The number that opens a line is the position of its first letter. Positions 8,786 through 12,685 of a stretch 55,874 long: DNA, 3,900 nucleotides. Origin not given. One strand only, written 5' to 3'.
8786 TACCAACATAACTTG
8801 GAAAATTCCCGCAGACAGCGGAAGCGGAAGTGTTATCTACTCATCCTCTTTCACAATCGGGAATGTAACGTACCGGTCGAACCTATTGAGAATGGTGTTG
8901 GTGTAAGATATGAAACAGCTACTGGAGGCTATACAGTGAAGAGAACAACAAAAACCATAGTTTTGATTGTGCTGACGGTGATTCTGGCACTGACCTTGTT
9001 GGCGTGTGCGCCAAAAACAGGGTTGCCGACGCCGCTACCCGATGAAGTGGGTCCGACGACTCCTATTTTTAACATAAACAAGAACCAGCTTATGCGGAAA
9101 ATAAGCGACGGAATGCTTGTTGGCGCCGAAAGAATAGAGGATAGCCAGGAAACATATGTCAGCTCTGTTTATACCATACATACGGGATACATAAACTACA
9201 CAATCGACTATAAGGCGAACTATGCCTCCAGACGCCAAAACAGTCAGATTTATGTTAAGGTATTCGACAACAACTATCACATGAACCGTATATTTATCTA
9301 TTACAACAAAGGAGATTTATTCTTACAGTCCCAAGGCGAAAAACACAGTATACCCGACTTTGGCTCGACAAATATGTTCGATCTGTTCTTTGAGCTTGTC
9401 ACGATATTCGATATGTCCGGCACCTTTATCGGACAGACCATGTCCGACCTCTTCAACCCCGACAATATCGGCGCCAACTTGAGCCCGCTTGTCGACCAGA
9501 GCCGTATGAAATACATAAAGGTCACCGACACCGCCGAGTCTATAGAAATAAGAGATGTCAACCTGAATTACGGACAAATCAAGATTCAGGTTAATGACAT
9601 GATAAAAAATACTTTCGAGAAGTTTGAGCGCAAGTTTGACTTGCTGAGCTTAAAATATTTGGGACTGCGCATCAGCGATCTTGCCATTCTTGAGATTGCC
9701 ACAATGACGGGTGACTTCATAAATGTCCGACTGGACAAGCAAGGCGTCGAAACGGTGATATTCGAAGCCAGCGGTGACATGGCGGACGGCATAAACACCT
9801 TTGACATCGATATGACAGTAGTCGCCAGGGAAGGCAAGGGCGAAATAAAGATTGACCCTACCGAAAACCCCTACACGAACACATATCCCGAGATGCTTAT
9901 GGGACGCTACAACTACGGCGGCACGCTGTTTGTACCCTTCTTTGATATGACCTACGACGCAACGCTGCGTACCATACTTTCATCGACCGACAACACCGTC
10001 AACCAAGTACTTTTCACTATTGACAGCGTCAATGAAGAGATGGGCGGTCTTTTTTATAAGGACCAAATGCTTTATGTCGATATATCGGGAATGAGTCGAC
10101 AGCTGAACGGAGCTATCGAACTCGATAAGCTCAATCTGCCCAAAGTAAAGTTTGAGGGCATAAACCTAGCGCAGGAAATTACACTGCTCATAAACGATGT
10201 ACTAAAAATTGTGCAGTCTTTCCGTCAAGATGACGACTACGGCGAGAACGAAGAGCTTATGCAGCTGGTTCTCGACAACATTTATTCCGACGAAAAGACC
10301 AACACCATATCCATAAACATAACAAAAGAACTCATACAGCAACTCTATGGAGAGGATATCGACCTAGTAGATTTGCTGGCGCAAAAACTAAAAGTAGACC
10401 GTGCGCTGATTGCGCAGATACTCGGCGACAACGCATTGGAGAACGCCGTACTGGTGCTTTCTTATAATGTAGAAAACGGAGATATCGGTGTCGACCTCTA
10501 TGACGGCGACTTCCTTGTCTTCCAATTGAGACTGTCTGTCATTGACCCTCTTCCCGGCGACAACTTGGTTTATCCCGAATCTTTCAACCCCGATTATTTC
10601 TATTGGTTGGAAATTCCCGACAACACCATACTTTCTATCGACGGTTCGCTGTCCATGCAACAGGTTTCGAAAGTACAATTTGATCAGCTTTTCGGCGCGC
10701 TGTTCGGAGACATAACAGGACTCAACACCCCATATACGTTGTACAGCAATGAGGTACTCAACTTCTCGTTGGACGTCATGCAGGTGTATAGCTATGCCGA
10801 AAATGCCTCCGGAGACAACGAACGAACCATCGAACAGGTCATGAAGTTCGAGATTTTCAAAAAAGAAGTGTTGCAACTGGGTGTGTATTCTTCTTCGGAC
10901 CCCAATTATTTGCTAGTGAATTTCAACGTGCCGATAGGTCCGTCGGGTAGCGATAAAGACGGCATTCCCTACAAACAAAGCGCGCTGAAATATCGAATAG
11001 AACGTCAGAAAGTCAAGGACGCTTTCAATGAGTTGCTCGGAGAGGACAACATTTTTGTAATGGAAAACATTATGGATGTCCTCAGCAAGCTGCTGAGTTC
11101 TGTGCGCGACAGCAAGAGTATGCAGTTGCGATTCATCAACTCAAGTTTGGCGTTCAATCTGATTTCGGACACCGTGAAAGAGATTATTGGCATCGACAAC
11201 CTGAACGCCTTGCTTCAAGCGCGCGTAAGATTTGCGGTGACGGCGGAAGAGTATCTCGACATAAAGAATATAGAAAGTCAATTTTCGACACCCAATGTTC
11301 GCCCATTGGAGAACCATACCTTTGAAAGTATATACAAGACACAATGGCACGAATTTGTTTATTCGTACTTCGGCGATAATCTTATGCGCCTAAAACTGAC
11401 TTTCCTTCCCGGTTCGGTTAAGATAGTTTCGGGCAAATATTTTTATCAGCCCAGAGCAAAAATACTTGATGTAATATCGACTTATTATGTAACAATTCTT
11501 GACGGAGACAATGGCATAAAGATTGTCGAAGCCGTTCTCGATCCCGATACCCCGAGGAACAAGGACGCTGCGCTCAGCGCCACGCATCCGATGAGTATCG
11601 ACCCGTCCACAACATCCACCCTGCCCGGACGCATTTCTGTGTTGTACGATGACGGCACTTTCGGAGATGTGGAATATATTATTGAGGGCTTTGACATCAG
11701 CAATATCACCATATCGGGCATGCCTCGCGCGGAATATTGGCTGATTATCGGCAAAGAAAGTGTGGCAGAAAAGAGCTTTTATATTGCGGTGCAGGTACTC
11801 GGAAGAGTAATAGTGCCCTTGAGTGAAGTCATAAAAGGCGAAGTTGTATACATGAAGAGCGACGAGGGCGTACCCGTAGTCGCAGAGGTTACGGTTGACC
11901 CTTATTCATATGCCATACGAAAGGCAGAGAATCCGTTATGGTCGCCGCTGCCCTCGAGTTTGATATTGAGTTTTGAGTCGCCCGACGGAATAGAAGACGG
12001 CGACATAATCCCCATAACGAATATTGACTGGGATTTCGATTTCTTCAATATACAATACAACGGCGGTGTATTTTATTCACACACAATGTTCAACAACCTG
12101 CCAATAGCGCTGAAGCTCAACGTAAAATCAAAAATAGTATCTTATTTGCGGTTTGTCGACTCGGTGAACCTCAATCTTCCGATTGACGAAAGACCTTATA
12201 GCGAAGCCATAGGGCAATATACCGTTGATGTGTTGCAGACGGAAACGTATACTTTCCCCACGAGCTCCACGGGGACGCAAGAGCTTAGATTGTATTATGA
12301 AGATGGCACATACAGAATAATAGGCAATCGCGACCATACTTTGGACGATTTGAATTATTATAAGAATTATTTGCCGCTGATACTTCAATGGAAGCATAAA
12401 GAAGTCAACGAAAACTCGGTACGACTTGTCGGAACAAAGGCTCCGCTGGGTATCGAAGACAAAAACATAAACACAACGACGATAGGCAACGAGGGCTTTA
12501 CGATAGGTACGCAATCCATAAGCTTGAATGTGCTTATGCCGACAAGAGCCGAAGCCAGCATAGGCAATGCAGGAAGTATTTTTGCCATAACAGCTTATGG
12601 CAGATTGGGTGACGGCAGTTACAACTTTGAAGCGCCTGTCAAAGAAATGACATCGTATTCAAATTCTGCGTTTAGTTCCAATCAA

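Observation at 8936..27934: A 6,332-aa lipid-anchored protein with a layered architecture and no catalytic motif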

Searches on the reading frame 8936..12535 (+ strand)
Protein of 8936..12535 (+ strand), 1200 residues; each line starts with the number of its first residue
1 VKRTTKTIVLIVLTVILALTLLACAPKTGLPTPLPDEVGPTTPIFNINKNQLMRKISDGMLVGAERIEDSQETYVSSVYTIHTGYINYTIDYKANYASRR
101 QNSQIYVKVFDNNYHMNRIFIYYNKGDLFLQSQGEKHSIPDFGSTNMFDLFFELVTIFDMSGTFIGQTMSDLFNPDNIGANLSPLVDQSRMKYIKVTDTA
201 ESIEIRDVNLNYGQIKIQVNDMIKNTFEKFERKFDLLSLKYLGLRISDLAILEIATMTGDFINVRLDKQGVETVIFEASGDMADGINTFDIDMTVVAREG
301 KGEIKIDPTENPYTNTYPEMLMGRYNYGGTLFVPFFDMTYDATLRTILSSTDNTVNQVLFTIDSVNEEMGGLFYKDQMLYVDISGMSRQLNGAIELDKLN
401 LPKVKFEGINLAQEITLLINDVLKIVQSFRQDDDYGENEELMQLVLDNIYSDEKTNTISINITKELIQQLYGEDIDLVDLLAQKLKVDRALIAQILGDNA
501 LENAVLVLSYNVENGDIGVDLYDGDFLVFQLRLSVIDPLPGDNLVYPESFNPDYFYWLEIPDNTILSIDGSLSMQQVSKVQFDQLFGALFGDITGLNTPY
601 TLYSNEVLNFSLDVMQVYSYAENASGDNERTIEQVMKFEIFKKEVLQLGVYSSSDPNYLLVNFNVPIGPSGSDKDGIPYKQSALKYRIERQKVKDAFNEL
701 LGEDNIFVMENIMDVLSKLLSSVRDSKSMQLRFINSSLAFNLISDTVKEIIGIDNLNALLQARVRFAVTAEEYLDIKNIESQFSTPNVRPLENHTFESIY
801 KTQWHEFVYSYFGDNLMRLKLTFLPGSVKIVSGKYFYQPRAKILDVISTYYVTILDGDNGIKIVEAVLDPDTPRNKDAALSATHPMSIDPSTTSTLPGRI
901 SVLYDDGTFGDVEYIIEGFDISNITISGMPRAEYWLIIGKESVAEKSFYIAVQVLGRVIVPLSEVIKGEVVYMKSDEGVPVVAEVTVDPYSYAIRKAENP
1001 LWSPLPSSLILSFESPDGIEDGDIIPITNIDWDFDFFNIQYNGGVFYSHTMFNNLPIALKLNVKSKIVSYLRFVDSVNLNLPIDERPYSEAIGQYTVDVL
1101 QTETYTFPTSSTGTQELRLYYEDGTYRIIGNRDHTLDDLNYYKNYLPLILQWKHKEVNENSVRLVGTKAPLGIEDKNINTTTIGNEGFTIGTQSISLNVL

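Call 15: find_homologous_proteins(query=window:8936-12535:+, max_evalue=0.001)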
Query window:8936-12535:+: 8000 candidates shared short words with the query, none scored E <= 0.001.

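Call 90: search_dna_similar(query=window:9113-12535:+, collection=plasmids, mode=protein, max_evalue=0.01, max_rows=10)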
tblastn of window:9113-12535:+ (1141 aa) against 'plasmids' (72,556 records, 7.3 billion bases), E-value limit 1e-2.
No match.

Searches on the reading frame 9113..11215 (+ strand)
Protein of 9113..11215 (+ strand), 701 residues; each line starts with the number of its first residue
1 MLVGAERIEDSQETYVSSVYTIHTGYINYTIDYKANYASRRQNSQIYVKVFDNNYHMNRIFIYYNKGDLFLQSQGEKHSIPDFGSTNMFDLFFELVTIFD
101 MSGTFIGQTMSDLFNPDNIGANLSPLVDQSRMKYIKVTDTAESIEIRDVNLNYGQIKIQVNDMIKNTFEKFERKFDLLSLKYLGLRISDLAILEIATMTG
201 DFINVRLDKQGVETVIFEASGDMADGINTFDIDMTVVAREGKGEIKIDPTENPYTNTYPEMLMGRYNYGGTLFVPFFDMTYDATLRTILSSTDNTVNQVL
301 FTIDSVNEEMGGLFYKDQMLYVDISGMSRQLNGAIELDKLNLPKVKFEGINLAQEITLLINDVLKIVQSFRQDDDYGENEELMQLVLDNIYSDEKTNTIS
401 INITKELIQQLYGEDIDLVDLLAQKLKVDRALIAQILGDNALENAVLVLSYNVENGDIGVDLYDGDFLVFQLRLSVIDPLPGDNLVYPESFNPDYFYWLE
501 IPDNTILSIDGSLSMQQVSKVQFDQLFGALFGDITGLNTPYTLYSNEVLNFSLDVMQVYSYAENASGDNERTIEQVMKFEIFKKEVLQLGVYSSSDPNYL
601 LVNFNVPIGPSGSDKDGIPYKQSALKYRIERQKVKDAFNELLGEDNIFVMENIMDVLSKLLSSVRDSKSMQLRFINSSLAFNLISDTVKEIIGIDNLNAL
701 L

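Call 53: find_related_loci(query=A3, collection=genome_contigs, flank=10000)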
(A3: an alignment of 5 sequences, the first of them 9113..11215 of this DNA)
Query A3 (701 aa) in genome_contigs; peptide patterns used: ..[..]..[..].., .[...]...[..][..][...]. (x = any residue, [..] = any of these).
66 stretches matched a pattern; 2 encode a relative of the query (tblastn E <= 1e-3); 2 distinct loci.
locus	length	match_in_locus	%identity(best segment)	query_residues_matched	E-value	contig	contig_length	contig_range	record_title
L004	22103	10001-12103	89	1-701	0e+0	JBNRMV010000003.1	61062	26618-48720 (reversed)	MAG: Christensenellales bacterium isolate UACH.msa k127_248291, whole genome shotgun sequence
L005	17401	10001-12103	69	1-701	0e+0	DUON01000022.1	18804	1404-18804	MAG TPA_asm: Clostridiales bacterium isolate AS08sgBPME_178 259444_AS08, whole genome shotgun sequence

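Call 54: search_solved_structures(query=A3, max_evalue=1, show_alignments=2)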
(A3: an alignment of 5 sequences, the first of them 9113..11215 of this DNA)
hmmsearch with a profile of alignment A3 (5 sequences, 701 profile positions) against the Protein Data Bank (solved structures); distinct sequences matched with E-value up to 1: 12.
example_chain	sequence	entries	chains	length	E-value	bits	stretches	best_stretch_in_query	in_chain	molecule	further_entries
6urm_H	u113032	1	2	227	0.0088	17.4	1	280-326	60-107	The heavy chain of antibody LPAF-a.01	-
8w5d_H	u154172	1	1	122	0.15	13.3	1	279-316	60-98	Heavy chain of Ab1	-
5eor_H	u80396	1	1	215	0.18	13.1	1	279-315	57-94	anti vaccinia virus A27 antibody 8E3 heavy chain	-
6jmr_E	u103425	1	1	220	0.21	12.9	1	279-321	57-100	Antibody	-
6c5h_H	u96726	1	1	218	0.3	12.3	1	279-319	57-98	Fab Heavy Chain (IgG1)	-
6c5i_H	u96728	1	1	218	0.3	12.3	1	279-319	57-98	Fab IgG1 Heavy Chain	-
9xwn_D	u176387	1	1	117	0.44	11.8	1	279-317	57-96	BD23-0177-H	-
7o2z_H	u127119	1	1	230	0.76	11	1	278-323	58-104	anti-PAS Fab 2.2 chimeric heavy chain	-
9pv3_H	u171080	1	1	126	0.8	10.9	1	279-316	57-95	SA2102_10E8-like_2911_H_pFabCW mouse Fab heavy chain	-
43ca_B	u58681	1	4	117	0.88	10.8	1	279-315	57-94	PROTEIN (IMMUNOGLOBULIN (HEAVY CHAIN))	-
43c9_B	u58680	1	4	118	0.89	10.8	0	279-315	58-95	PROTEIN (IMMUNOGLOBULIN (HEAVY CHAIN))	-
7x2g_H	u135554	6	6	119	0.98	10.6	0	279-316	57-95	2E6 heavy chain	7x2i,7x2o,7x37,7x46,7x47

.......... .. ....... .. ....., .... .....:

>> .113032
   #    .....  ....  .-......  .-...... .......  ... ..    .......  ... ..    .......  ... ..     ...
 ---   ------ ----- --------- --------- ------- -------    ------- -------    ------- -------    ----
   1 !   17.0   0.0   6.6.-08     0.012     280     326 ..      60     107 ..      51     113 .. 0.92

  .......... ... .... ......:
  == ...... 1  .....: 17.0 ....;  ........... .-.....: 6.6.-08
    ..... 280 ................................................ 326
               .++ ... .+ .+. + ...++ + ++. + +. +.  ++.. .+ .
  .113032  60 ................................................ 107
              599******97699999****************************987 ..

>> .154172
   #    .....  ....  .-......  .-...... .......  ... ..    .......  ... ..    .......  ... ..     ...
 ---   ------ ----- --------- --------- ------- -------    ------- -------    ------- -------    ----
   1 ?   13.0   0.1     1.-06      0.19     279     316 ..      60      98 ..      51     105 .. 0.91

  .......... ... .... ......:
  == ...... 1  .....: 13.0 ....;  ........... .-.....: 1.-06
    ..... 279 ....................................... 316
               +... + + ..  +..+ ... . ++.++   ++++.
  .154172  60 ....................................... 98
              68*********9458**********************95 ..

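Call 62: search_protein_families(library=pfam, alignment_id=A3, max_evalue=10)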
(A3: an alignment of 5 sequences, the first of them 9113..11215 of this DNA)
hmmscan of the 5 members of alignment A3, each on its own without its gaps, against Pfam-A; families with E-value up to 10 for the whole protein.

A. member 1, window:9113-11215:+ (701 aa): 0 families

B. families by the number of members that match (of 5 scanned): 2 families
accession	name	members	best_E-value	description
PF17995.8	GH101_N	1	0.35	Endo-alpha-N-acetylgalactosaminidase N-terminal domain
PF22006.2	PilZ-like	1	4.1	PilZ domain-like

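Call 68: find_homologous_proteins(query=A3, max_evalue=0.001)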
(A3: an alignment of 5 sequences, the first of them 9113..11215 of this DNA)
Query A3 (5 sequences): 8000 candidates shared short words with the query, none scored E <= 0.001.

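Call 85: predict_structure(alignment_id=A3)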
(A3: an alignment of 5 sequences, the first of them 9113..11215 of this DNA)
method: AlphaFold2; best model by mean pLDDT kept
length: 701 residues; sequences in the alignment: 5
mean_pLDDT: 38.7   pTM: 0.32
mean pLDDT of the five models: 38.7, 38.2, 37.9, 35.1, 35.0
residues with pLDDT >= 90: 0; 70-90: 10; 50-70: 153; < 50: 538
segments of 3 or more residues with pLDDT < 50: 1-236, 240-243, 252-380, 422-430, 432-441, 451-462, 467-502, 516-526, 528-540, 566-571, 609-613, 617-622, 640-643, 657-701
pLDDT, mean of each block of 10 residues (from residue 1): 26 34 41 37 42 40 43 40 37 41 38 29 24 25 24 26 32 31 28 22 23 28 31 47 51 42 25 22 29 24 23 22 23 21 22 26 27 40 53 53 58 52 42 44 53 44 47 33 25 24 54 50 48 44 58 64 50 62 69 67 60 48 57 57 48 50 36 23 23 23 23
secondary structure, 60 per line:
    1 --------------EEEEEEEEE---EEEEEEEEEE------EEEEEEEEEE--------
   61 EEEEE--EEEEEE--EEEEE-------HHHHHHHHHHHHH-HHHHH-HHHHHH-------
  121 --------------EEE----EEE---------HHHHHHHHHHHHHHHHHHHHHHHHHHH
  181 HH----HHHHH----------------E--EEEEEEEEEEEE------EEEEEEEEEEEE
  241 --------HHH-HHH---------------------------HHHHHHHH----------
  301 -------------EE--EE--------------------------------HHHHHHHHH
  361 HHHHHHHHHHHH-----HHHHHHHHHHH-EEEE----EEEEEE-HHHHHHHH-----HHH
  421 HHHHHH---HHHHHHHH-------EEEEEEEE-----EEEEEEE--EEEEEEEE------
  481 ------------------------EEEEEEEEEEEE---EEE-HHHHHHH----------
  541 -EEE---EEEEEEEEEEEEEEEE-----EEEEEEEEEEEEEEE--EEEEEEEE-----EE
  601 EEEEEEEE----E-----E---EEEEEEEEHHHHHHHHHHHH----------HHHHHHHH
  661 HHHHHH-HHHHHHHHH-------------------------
elements in order (helices of 4 or more, strands of 3 or more residues): E15-23 E27-36 E43-52 E61-65 E68-73 E76-80 H88-100 H102-106 H108-113 E135-137 E142-144 H154-182 H187-191 E211-222 E229-240 H283-290 H352-372 H378-388 E390-393 E398-403 H405-412 H418-426 H430-437 E445-452 E458-464 E467-474 E505-516 E520-522 H524-530 E542-544 E548-563 E569-583 E586-593 E599-608 E623-630 H631-642 H653-666 H668-676

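Call 87: fold_search(model_id=the predicted structure, library=pdb)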
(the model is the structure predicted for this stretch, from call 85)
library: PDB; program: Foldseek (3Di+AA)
matches with E <= 10: 206; with E <= 0.001: 0
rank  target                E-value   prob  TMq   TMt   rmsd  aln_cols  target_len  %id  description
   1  3e8w                  2.3e-01  0.14  0.05  0.12  19.4       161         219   10  Crystal Structure of Epiphyas postvittana Takeout 1 (released 2008-12-09)
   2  5hac_E                3.1e-01  0.07  0.05  0.12  19.0       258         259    8  Crystal structure of Proliferating Cell Nuclear Antigen from Leishmania donovani at 2.95 A resolution (released 2016-03-23)
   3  8gla_D                3.3e-01  0.07  0.05  0.13  21.7       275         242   14  Co-crystal structure of caPCNA bound to the AOH1996 derivative, AOH1996-1LE (released 2023-07-26)
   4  3e8t                  3.5e-01  0.13  0.05  0.13  19.1       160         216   10  Crystal Structure of Epiphyas postvittana Takeout 1 (released 2008-12-09)
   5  6o09_K                3.5e-01  0.06  0.05  0.12  20.0       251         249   10  Structure of AtPCNA in complex with the PIP motif of ATXR6 (released 2019-03-27)
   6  3hol                  4.3e-01  0.06  0.05  0.06  23.4       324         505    7  The Structure of Intact Ap-TbpB (N and C lobes) (released 2009-10-06)
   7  5hac_A                4.3e-01  0.06  0.05  0.12  19.4       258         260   10  Crystal structure of Proliferating Cell Nuclear Antigen from Leishmania donovani at 2.95 A resolution (released 2016-03-23)
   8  6j0j_E                5.0e-01  0.06  0.05  0.12  19.7       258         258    8  Crystal structure of Proliferating Cell Nuclear Antigen from Leishmania donovani with an unexplained density near resi (released 2019-01-23)
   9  8j07_7                5.9e-01  0.12  0.11  0.13  17.4       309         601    7  96nm repeat of human respiratory doublet microtubule and associated axonemal complexes (released 2023-07-26)
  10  4fes_A                6.6e-01  0.04  0.06  0.09  23.0       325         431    9  Structure of OSH4 in complex with cholesterol analogs (released 2013-06-12)
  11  6cbi_B                6.9e-01  0.06  0.06  0.13  21.2       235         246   11  PCNA in complex with inhibitor (released 2018-07-04)
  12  1zht                  6.9e-01  0.04  0.06  0.10  23.1       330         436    8  Structure of yeast oxysterol binding protein Osh4 in complex with 7-hydroxycholesterol (released 2005-09-06)
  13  4f4b_B                7.3e-01  0.04  0.06  0.09  23.2       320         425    9  Structure of OSH4 with a cholesterol analog (released 2013-05-15)
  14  3fss                  7.7e-01  0.13  0.06  0.17  16.5       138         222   13  Structure of the tandem PH domains of Rtt106 (released 2009-12-22)
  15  4o4u_D                8.1e-01  0.04  0.05  0.06  23.4       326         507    6  Crystal structure of the vaccine antigen Transferrin Binding Protein B (TbpB) mutant Trp-176-Ala from Haemophilus para (released 2015-01-14)
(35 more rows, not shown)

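Call 93: find_related_loci(query=A5, collection=metagenome_contigs, flank=10000)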
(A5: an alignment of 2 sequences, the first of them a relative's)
Query A5 (800 aa) in metagenome_contigs; peptide patterns used: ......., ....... (x = any residue, [..] = any of these).
413 stretches matched a pattern; 1 encode a relative of the query (tblastn E <= 1e-3); 1 distinct loci.
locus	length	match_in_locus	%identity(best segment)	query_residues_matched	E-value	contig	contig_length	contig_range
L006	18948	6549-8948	69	1-800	0e+0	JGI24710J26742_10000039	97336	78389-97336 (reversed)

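Call 98: search_protein_families(library=pfam, proteins=[L006:3120-5156:+, L006:5427-8426:+], max_evalue=0.1)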
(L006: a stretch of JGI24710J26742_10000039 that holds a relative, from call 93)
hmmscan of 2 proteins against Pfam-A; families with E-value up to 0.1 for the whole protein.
L006:3120-5156:+ (679 aa): 0 families

L006:5427-8426:+ (1000 aa): 0 families
